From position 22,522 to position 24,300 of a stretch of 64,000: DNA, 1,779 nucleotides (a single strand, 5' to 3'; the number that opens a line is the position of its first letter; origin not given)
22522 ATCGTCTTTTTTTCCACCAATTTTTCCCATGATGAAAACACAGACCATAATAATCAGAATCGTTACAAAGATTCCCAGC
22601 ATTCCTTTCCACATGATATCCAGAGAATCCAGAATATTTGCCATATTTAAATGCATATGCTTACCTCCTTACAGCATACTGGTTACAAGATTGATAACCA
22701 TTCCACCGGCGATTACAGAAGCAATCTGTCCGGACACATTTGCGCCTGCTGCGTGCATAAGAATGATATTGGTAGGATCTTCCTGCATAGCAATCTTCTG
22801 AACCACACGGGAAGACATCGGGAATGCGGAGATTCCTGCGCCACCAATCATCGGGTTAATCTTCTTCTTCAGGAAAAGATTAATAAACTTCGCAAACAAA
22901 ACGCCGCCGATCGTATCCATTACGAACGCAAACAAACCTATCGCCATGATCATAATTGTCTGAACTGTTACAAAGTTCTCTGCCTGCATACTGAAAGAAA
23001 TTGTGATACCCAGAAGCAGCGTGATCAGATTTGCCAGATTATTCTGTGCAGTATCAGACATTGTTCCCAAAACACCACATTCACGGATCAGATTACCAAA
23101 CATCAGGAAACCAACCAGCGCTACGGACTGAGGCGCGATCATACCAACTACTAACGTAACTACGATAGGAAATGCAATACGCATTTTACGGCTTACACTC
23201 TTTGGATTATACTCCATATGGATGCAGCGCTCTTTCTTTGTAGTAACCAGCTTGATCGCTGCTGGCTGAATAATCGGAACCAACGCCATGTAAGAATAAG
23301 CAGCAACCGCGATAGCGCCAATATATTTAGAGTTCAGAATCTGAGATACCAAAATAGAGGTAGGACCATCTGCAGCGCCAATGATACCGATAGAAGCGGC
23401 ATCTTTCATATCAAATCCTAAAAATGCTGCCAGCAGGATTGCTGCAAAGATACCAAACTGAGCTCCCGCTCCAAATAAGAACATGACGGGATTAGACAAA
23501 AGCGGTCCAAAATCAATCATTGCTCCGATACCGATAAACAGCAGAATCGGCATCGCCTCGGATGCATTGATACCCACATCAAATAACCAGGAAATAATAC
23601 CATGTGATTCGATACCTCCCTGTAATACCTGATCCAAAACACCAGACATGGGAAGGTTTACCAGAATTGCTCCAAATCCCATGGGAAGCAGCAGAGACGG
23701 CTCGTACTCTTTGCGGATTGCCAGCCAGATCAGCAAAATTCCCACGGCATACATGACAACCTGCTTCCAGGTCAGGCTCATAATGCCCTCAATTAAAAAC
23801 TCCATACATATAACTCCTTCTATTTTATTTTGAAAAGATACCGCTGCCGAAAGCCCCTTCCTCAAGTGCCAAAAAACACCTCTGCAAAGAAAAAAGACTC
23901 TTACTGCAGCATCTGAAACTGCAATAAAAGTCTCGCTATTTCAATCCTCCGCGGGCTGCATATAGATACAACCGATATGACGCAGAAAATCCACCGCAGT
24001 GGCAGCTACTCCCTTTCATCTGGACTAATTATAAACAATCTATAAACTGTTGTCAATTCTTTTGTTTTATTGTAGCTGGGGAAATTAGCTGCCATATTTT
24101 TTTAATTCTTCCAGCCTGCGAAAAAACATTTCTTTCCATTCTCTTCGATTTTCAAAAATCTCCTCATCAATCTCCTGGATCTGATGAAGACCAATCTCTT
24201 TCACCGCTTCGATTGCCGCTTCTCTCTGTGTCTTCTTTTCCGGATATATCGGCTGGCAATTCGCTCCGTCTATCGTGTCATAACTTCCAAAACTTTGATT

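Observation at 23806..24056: Consensus promoter plus roughly 215-nt leader with a strong intrinsic terminator upstream of orphan oadB: candidate riboswitch or attenuator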

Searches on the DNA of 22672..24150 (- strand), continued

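Call 45: search_with_rna_model(model_id=R1, sources=[L085, L086, L087, L088, L089, L090, L091, L092, L093, L094, L095, L096, L097, L098, L099, L100, L101, L102, L103, L104, L105, L106, L107, L108, L109, L110, L111, L112, L113, L114, L115, L116, L117, L118, L119, L120, L121, L122, L123, L124, L125, L126, L127, L128, L129, L130, L131, L132, L133, L134, L135, L136, L137, L138, L139, L140, L141, L142, L143, L144, L145, L146, L147, L148, L149, L150, L151, L152, L153, L154, L155, L156, L157, L158, L159, L160, L161, L162, L163, L164, L165, L166, L167, L168, L169, L170, L171, L172, L173, L174, L175, L176, L177, L178, L179, L180, L181, L182, L183, L184], max_evalue=0.01)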
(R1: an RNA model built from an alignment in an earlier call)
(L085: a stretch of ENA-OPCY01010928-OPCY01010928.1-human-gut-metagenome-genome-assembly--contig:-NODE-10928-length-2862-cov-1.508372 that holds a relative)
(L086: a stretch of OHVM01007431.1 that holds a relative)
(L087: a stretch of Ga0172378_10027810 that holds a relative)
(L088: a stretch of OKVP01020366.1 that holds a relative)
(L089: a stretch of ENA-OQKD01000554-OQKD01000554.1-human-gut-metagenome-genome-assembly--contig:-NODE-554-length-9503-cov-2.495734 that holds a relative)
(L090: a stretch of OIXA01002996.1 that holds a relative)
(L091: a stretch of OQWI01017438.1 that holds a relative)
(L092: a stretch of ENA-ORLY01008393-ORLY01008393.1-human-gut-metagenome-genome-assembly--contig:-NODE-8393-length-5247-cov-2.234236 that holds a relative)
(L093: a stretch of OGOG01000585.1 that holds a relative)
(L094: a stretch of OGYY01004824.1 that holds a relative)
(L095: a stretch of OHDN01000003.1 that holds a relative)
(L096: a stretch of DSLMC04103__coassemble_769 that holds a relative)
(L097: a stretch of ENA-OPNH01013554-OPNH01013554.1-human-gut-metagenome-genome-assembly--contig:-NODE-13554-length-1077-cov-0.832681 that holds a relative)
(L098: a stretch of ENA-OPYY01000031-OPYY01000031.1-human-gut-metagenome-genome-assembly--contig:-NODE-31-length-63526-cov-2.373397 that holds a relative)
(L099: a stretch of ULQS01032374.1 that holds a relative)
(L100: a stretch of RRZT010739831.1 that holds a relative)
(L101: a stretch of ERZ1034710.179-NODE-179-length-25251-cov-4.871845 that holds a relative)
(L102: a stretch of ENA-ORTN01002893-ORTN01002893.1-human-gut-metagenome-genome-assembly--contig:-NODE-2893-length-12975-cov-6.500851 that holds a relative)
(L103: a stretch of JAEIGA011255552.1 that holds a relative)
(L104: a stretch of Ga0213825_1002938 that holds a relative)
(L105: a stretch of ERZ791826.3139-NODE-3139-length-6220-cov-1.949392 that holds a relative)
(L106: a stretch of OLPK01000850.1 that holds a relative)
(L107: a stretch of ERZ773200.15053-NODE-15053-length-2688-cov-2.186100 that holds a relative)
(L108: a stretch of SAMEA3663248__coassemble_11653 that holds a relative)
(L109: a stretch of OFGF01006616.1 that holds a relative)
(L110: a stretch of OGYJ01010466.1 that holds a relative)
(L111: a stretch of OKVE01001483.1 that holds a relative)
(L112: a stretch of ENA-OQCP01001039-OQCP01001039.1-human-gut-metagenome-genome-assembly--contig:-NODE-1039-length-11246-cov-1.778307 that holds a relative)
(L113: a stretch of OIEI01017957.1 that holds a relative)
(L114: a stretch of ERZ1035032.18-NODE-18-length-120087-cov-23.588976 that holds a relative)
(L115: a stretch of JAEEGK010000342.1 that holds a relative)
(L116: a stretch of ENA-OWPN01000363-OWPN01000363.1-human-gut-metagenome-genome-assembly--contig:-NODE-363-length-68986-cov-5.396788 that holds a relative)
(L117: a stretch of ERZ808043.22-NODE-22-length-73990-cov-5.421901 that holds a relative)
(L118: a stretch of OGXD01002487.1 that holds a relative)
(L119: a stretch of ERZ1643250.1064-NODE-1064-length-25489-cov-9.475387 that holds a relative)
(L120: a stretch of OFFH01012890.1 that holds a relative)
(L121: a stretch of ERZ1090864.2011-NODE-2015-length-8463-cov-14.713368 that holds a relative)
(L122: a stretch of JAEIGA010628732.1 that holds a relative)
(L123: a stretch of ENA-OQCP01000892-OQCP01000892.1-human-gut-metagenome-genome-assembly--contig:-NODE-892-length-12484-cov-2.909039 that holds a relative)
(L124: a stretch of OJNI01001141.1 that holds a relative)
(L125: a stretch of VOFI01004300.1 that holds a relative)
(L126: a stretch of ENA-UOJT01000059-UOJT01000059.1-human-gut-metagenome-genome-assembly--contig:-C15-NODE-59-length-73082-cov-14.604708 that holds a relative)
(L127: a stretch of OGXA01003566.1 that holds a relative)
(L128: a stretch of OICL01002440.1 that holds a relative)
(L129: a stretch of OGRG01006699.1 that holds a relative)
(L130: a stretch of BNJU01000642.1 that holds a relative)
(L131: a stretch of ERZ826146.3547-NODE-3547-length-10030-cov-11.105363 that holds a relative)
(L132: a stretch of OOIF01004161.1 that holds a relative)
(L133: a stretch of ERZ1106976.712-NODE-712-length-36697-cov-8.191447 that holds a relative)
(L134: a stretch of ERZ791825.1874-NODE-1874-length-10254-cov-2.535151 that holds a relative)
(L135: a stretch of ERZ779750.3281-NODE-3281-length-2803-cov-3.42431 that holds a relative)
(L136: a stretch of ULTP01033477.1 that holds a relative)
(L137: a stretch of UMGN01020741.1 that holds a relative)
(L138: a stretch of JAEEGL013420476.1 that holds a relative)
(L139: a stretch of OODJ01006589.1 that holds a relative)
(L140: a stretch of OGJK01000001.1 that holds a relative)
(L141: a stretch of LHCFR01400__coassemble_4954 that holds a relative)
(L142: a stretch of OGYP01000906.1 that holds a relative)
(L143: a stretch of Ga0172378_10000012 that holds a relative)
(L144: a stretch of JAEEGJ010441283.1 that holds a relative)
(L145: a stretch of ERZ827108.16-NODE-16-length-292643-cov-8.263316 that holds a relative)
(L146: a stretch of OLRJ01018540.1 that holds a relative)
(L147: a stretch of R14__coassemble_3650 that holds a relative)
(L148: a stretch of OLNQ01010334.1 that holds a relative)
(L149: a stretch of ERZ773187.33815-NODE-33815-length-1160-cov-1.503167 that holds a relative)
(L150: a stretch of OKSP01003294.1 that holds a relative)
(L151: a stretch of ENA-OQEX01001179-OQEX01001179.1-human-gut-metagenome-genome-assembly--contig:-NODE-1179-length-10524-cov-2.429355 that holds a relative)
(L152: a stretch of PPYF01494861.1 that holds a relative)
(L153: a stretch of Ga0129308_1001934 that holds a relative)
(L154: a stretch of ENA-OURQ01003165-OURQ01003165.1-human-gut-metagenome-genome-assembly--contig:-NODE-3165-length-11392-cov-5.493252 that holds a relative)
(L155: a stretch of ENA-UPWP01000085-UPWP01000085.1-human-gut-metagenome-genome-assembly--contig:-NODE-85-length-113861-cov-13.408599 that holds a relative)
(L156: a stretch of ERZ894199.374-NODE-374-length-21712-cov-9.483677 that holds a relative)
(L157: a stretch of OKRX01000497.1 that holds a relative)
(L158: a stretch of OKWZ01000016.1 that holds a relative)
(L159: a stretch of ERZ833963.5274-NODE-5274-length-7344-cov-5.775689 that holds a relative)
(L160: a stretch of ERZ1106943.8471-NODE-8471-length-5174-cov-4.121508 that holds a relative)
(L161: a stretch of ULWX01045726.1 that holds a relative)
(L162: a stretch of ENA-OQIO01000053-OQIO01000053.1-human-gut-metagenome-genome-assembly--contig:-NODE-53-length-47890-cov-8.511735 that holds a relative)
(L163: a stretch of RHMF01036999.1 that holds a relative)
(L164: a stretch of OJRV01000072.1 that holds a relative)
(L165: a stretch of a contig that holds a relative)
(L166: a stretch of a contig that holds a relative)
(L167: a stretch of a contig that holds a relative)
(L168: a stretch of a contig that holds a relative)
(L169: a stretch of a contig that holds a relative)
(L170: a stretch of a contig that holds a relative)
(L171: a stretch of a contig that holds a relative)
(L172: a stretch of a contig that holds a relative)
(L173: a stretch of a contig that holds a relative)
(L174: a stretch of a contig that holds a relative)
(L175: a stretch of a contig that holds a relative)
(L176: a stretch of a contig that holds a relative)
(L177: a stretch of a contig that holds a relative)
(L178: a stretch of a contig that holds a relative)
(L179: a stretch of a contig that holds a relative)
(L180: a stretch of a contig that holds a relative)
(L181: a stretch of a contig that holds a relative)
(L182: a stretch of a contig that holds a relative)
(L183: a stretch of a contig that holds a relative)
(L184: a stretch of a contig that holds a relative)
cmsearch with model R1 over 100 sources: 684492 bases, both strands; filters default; matches with E-value up to 0.01: 102.
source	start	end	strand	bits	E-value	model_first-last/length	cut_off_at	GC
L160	3213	3308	+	74.2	4.5e-15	1-106/106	no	0.56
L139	1222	1318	+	73.4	6.8e-15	1-106/106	no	0.58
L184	1568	1661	+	73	8.6e-15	1-106/106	no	0.34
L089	7174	7272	-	72.8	9.7e-15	1-106/106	no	0.34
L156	1387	1504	+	71.5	2e-14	1-106/106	no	0.36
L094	5737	5846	+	70.3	4.1e-14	1-106/106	no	0.51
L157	143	260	+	69.6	6.1e-14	1-106/106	no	0.36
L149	125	239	-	69.2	7.6e-14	1-106/106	no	0.4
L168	6263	6363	+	68.4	1.2e-13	1-106/106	no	0.36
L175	2375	2474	-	67.3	2.2e-13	1-106/106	no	0.37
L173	7301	7399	-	66.7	3.2e-13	1-106/106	no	0.46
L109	350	462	+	66.5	3.5e-13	1-106/106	no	0.64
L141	3836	3931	+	65.1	7.8e-13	1-106/106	no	0.47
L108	1183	1285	-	64.7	9.8e-13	1-106/106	no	0.54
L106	309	405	+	64.6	1.1e-12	1-106/106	no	0.34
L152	5046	5155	+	64.5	1.1e-12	1-106/106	no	0.42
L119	6767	6870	-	64.5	1.1e-12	1-106/106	no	0.46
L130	660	752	-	64.5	1.1e-12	1-106/106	no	0.42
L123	8395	8497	-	64.3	1.2e-12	1-106/106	no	0.41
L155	1718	1813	+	64.2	1.3e-12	1-106/106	no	0.47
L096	369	470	-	64.1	1.4e-12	1-106/106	no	0.46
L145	3975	4068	-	63.3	2.2e-12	1-106/106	no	0.5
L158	8351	8457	+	63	2.6e-12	1-106/106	no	0.36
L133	2464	2568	-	62.3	3.8e-12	1-106/106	no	0.42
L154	3737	3841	+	62.3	3.8e-12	1-106/106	no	0.42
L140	3902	3999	-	62.3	3.8e-12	1-106/106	no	0.45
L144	1300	1395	+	61.8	5e-12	1-106/106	no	0.33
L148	4802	4908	-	61.2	7e-12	1-106/106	no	0.37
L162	11488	11584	-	61.2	7.2e-12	1-106/106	no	0.4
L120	104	202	+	61.1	7.4e-12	1-106/106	no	0.61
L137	3407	3504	-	60.9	8.4e-12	1-106/106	no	0.38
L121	7989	8100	-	60.4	1.1e-11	1-106/106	no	0.6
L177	1116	1217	-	60.2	1.3e-11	1-106/106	no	0.39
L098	11175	11272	-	60.2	1.3e-11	1-106/106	no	0.46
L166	1444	1547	+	60.2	1.3e-11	1-106/106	no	0.42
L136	6640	6734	-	59.9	1.5e-11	1-106/106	no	0.31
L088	1427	1522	+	59.5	1.9e-11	1-106/106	no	0.42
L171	2446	2544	+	59.1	2.4e-11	1-106/106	no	0.24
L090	705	807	+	58.9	2.6e-11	1-106/106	no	0.46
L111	7421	7538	+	57.8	4.9e-11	1-106/106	no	0.53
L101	8966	9069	-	57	7.8e-11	1-106/106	no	0.32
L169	4226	4329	-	57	7.8e-11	1-106/106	no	0.32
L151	4443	4564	+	56.9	8.5e-11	1-106/106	no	0.54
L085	2713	2816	+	56.7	9.3e-11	1-106/106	no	0.32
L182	9874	9973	-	56.7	9.3e-11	1-106/106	no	0.45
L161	285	381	+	56.7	9.4e-11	1-106/106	no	0.49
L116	2809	2902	-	56.7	9.5e-11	1-106/106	no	0.6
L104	1568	1665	-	56.3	1.2e-10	1-106/106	no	0.46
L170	1714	1806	+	55.4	2e-10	1-106/106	no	0.31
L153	1066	1160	-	55.2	2.1e-10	1-106/106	no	0.42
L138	1009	1104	+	55.1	2.3e-10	1-106/106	no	0.52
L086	1432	1540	-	54.8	2.7e-10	1-106/106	no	0.54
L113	755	863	+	54.8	2.7e-10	1-106/106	no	0.54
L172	3406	3508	-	54.7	2.9e-10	1-106/106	no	0.33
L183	6343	6450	-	54.6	3e-10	1-106/106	no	0.56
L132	4635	4737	+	54.4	3.5e-10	1-106/106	no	0.33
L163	599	697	-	54.1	4e-10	1-106/106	no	0.55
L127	4550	4658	+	54.1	4e-10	1-106/106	no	0.55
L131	4051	4154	+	54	4.2e-10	1-106/106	no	0.33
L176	6993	7095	-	53.7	5.2e-10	1-106/106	no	0.34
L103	943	1036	-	53.1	7.1e-10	1-106/106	no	0.49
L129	817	925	-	53.1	7.1e-10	1-106/106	no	0.53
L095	1342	1444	-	52.4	1.1e-09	1-106/106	no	0.34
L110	172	281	+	52.2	1.2e-09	1-106/106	no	0.55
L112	594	694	-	52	1.4e-09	1-106/106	no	0.39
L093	875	970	-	51.7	1.6e-09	1-106/106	no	0.44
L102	2699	2794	+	51.7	1.6e-09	1-106/106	no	0.44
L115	5386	5481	+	51.5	1.7e-09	1-106/106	no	0.48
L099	4877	4969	-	51.5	1.8e-09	1-106/106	no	0.45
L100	1795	1887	-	51.5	1.8e-09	1-106/106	no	0.45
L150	1363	1455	+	51.5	1.8e-09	1-106/106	no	0.45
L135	230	330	+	50.8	2.7e-09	1-106/106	no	0.61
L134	4241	4348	+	50.8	2.7e-09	1-106/106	no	0.39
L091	581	679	+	50.7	2.8e-09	1-106/106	no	0.39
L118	4675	4777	+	50.6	3e-09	1-106/106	no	0.34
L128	702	807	-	50.5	3.2e-09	1-106/106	no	0.42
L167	917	1011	-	50.4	3.3e-09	1-106/106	no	0.54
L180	830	926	-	50.1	4e-09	1-106/106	no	0.51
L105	4054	4157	-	50.1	4e-09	1-106/106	no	0.37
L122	1522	1623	+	49.9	4.5e-09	1-106/106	no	0.42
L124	4187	4295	+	49.4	5.9e-09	1-106/106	no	0.4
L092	180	277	+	49.4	6e-09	1-106/106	no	0.45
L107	1663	1770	+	49.2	6.8e-09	1-106/106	no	0.38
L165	1414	1525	-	49.1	7.2e-09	1-106/106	no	0.54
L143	6156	6246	-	48.7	8.8e-09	1-106/106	no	0.38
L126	2187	2279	-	48.4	1.1e-08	1-106/106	no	0.46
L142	3368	3460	-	48.4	1.1e-08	1-106/106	no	0.46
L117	4615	4718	-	48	1.3e-08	1-106/106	no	0.49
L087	1875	1972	-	47.9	1.4e-08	1-106/106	no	0.44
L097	777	890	+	47.3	2e-08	1-106/106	no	0.45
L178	1149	1238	-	47.1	2.2e-08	1-106/106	no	0.43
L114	8319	8432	-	47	2.3e-08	1-106/106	no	0.46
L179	2162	2275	-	47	2.3e-08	1-106/106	no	0.46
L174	545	651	-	46.2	3.7e-08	1-106/106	no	0.48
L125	8178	8285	-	45.4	5.7e-08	1-106/106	no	0.39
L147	2998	3089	-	45.1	6.8e-08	1-106/106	no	0.5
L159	2337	2428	+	43.9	1.4e-07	1-106/106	no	0.53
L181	3341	3499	+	43.6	1.6e-07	1-106/106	no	0.45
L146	209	302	+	41.2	6.5e-07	1-106/106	no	0.48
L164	2544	2634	-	39.3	1.9e-06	1-106/106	no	0.45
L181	5585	5692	-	37.1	6.6e-06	1-106/106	no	0.45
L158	4261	4360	-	26.1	0.0035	1-106/106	no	0.3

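Call 46: search_with_rna_model(model_id=R1, sources=[L185, L186, L187, L188, L189, L190, L191, L192, L193, L194, L195, L196, L197, L198, L199, L200, L201, L202, L203, L204], max_evalue=0.01)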
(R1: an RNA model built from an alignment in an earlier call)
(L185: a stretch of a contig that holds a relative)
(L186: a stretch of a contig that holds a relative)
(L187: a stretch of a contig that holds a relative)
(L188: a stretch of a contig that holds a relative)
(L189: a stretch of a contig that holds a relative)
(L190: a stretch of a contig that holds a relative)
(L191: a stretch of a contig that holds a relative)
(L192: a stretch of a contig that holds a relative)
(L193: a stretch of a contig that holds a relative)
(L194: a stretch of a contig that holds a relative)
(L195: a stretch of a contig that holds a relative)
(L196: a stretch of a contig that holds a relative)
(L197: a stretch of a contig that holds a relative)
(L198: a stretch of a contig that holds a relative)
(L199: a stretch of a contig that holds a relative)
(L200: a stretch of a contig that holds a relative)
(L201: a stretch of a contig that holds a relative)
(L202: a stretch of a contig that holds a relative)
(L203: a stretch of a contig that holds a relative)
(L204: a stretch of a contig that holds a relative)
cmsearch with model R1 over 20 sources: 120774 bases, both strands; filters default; matches with E-value up to 0.01: 21.
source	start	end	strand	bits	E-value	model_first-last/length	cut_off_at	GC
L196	7280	7383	-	73.1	1.5e-15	1-106/106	no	0.43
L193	1540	1639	+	72.8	1.7e-15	1-106/106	no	0.52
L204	672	771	-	70.2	7.4e-15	1-106/106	no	0.53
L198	233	328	+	65.9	8.8e-14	1-106/106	no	0.61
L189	12054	12157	-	65.3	1.3e-13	1-106/106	no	0.46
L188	5007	5104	+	62.1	7.8e-13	1-106/106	no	0.45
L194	7194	7289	-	61.2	1.3e-12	1-106/106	no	0.64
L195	2119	2216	-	61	1.5e-12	1-106/106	no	0.38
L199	330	438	+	58.6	5.6e-12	1-106/106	no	0.53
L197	92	202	-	53.9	8.1e-11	1-106/106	no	0.5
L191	3175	3282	+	52.6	1.7e-10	1-106/106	no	0.38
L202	1769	1861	+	51.5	3.2e-10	1-106/106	no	0.45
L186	3400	3498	-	51.1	3.9e-10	1-106/106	no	0.48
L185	8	104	+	50.1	7.2e-10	1-106/106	no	0.49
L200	1308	1400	-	49.2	1.2e-09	1-106/106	no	0.43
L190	3660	3755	+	48.4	1.9e-09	1-106/106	no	0.43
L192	2959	3072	-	47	4e-09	1-106/106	no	0.46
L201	3059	3154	+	45.5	9.5e-09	1-106/106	no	0.55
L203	3968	4126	-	43.6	2.8e-08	1-106/106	no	0.45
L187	7359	7453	-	43.3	3.3e-08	1-106/106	no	0.53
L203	1778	1885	+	36.6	1.6e-06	1-106/106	no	0.44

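Call 49: search_rna_families(source=window, start=23915, end=24030, threshold=evalue, max_evalue=10, show_alignments=4)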
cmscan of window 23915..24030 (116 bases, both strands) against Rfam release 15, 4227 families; matches with E-value up to 10: 1.
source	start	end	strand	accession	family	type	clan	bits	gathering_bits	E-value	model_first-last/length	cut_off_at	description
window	23938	23959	-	RF01322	CRISPR-DR9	Gene; CRISPR;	-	14.5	45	0.8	1-37/37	no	CRISPR RNA direct repeat element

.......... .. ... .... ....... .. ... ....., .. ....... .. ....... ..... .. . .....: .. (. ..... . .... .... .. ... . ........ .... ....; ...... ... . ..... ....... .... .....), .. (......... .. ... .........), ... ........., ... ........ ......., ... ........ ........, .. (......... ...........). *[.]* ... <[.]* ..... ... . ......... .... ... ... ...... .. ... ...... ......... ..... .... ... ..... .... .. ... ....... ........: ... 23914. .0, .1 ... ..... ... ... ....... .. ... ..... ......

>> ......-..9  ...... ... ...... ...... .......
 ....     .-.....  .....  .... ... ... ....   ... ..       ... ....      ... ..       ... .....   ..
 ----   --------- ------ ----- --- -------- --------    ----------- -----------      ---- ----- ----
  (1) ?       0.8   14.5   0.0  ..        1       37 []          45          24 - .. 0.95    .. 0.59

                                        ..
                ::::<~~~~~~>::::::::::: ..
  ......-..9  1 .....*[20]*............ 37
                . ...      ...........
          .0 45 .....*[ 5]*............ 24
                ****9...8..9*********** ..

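Call 54: search_with_rna_model(model_id=R1, source=L205, start=2200, end=2750, max_evalue=10, filters=off, show_alignments=2)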
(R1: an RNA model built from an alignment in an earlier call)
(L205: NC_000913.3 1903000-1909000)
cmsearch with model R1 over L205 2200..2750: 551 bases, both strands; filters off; matches with E-value up to 10: 11.
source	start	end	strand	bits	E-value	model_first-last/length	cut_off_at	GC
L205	2461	2576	+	16.9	0.00051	1-106/106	no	0.49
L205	2252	2346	-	6.8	0.16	1-106/106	no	0.28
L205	2256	2318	+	3.3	1.2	1-106/106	no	0.25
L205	2396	2435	+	2.6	1.8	1-106/106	no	0.2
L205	2440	2473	-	2.1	2.3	1-106/106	no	0.44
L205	2379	2400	-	0.6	5.3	1-106/106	no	0.18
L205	2723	2747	+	0.3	6.4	1-106/106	no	0.48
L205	2402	2427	-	0.3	6.6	1-106/106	no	0.27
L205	2536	2564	-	0.1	7.3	1-106/106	no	0.48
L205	2687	2713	+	0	7.6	1-106/106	no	0.37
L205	2590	2632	+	-0.2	8.6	1-106/106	no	0.47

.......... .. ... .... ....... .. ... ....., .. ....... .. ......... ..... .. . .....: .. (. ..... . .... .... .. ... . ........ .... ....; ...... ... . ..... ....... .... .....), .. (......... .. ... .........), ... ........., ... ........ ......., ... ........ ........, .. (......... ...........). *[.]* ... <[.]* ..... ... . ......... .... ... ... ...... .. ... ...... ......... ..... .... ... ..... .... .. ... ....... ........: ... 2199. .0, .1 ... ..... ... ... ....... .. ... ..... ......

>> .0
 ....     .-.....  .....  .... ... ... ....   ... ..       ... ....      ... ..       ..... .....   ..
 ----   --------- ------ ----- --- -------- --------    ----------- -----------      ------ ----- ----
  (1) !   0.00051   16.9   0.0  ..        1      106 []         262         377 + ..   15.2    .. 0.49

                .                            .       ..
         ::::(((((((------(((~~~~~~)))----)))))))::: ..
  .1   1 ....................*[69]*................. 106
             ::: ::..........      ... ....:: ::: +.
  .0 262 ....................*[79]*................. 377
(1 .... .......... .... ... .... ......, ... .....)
